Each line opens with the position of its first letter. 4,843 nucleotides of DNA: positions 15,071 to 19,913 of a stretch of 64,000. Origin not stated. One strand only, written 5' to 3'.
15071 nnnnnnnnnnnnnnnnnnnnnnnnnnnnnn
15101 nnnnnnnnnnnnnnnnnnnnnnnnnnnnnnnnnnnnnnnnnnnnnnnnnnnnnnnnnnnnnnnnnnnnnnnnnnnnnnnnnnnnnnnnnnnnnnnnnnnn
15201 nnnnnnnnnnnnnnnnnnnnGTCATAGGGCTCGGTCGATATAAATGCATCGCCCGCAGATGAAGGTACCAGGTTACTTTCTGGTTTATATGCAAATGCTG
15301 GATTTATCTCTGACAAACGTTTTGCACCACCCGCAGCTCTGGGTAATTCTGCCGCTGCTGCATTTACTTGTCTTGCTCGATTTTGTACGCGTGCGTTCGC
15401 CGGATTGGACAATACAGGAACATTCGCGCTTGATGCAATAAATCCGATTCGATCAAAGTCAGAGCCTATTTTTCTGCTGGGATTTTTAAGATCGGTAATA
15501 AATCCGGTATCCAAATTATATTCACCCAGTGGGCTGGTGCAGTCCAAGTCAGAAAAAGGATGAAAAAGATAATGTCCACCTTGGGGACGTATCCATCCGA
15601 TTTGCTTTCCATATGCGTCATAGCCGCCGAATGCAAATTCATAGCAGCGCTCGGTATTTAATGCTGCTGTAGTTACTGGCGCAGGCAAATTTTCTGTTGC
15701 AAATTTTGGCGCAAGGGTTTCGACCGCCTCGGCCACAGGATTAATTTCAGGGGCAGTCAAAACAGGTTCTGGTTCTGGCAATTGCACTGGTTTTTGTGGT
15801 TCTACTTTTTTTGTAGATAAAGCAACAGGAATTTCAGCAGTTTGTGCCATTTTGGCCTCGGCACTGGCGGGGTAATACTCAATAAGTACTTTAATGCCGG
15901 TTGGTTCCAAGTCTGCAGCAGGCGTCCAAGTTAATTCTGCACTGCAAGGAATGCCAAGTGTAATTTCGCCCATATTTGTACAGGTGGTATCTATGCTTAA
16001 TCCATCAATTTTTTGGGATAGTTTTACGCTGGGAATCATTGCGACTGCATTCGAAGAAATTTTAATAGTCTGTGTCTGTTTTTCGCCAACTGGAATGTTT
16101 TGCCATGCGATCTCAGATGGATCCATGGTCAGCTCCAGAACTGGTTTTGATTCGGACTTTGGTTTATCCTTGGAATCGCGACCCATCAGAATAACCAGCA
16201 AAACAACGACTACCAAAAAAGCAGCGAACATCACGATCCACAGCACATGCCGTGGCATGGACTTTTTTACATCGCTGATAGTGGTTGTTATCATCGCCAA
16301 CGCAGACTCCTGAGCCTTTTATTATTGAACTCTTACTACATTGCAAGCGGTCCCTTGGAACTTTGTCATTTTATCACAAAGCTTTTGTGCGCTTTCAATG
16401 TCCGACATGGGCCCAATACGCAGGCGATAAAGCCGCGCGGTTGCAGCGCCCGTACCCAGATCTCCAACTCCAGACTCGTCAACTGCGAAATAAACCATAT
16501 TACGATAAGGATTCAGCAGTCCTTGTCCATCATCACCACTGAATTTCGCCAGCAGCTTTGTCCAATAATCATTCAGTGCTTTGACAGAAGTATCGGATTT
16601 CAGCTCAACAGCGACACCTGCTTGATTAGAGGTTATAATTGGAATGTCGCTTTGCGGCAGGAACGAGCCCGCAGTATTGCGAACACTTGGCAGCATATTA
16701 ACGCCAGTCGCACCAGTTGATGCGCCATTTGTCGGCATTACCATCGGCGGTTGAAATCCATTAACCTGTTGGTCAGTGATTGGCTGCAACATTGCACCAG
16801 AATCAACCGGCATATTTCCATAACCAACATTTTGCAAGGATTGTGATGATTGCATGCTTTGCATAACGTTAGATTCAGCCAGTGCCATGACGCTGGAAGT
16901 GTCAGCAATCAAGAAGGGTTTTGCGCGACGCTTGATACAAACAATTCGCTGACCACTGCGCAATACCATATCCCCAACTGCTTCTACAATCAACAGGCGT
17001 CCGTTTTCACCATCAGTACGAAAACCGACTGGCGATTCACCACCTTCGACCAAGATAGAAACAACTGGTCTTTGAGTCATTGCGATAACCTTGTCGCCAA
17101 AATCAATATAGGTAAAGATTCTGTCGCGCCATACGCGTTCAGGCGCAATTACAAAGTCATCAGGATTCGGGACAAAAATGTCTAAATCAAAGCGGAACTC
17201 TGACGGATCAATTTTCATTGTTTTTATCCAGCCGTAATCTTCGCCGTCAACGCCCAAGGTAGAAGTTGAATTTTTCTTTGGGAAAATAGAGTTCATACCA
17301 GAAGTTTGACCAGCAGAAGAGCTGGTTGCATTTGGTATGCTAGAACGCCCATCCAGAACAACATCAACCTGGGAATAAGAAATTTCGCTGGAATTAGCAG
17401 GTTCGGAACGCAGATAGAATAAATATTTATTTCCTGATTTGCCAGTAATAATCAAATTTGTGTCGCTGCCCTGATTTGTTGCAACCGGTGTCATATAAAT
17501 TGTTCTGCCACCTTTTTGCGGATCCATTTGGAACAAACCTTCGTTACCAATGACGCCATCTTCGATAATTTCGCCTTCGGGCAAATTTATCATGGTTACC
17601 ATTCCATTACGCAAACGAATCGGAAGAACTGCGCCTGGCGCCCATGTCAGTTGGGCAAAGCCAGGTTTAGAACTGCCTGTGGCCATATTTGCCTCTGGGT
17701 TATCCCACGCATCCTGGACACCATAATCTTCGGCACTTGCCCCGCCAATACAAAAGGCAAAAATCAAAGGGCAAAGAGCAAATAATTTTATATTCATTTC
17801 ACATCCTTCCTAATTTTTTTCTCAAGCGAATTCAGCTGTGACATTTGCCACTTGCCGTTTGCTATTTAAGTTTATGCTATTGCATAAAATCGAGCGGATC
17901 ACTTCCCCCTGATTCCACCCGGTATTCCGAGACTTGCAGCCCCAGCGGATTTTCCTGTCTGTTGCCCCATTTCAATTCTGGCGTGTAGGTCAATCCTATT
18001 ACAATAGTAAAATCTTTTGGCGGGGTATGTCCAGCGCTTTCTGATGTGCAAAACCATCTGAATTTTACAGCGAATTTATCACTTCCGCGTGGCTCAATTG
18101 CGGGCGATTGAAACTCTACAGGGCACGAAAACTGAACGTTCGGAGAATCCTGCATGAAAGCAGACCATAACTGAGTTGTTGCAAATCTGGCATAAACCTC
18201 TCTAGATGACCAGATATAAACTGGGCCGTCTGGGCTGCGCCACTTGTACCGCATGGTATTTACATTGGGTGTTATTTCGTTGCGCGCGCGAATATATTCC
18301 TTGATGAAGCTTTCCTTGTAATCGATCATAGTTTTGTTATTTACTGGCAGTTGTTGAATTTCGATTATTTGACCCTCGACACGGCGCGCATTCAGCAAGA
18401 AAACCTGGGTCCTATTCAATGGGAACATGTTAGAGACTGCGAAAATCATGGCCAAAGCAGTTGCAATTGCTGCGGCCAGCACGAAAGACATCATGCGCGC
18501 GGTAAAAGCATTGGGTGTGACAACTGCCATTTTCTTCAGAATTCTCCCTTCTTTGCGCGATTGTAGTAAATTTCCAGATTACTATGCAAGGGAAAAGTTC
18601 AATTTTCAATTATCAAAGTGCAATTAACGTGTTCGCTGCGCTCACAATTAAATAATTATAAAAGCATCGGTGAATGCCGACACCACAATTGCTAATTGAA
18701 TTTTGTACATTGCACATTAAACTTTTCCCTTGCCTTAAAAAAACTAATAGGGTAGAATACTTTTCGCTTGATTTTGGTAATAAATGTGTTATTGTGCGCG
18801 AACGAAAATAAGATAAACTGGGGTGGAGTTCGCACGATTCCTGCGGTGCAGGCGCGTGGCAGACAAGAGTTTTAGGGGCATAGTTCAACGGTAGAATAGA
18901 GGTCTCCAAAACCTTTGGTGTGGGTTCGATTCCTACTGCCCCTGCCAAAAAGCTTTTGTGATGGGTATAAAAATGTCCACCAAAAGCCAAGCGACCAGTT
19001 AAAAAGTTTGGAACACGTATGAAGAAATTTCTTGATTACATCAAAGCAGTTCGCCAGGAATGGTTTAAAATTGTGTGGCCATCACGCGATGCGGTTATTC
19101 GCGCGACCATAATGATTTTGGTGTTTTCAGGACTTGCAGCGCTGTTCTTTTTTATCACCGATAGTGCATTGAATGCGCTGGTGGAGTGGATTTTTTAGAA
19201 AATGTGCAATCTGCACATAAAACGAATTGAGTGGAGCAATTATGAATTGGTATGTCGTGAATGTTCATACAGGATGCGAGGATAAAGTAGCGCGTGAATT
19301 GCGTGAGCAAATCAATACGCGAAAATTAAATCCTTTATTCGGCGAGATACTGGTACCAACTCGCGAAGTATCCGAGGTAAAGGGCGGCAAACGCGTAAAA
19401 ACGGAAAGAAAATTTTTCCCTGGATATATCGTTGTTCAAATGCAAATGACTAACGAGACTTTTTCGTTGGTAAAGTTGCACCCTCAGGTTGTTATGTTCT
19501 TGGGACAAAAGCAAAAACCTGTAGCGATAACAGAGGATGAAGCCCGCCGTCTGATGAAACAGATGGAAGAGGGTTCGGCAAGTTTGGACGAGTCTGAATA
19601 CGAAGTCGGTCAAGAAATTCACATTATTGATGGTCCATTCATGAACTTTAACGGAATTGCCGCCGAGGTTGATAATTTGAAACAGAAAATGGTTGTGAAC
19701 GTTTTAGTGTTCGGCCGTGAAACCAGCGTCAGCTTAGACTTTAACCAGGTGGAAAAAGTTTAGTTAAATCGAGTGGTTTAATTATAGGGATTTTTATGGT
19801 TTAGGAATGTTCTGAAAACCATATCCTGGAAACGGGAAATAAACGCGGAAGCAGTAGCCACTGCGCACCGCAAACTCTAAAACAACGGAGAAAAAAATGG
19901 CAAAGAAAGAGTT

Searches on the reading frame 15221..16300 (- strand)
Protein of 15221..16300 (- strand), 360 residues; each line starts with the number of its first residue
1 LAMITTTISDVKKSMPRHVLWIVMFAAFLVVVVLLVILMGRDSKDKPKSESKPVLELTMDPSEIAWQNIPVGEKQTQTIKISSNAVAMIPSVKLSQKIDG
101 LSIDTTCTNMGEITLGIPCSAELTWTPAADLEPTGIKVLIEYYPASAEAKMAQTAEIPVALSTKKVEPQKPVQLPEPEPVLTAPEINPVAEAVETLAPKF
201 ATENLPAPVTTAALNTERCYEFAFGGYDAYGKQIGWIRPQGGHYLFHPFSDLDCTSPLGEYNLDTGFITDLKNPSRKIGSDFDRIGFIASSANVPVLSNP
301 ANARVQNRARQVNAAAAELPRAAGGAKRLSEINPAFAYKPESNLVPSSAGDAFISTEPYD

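Call 21: search_protein_families(library=pfam, proteins=[window:15221-16300:-], max_evalue=10)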
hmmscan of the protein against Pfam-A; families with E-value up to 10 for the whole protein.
seq(360 aa): 2 families
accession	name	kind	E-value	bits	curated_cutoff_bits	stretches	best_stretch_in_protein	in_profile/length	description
PF22073.2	Cep192_D4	-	0.17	12.5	35.5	1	56-87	3-33/112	Cep192 domain 4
PF19330.4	DNER_C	-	0.21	12.3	27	1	15-51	2-41/105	Delta and Notch-like EGF-related receptor C-terminus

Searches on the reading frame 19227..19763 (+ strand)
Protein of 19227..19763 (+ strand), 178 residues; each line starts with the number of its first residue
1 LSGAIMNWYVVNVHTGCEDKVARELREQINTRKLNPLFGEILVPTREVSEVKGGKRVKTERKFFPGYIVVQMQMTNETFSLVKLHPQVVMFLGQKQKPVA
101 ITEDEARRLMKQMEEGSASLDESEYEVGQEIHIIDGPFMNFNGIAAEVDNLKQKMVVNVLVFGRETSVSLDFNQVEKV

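Call 9: search_protein_families(library=pfam, proteins=[window:19227-19763:+], max_evalue=0.001)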
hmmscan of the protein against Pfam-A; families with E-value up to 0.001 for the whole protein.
window:19227-19763:+ (178 aa): 1 family
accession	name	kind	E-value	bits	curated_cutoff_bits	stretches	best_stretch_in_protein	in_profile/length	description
PF02357.24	NusG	-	1.5e-23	83.6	22.2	1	6-110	1-93/93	Transcription termination factor nusG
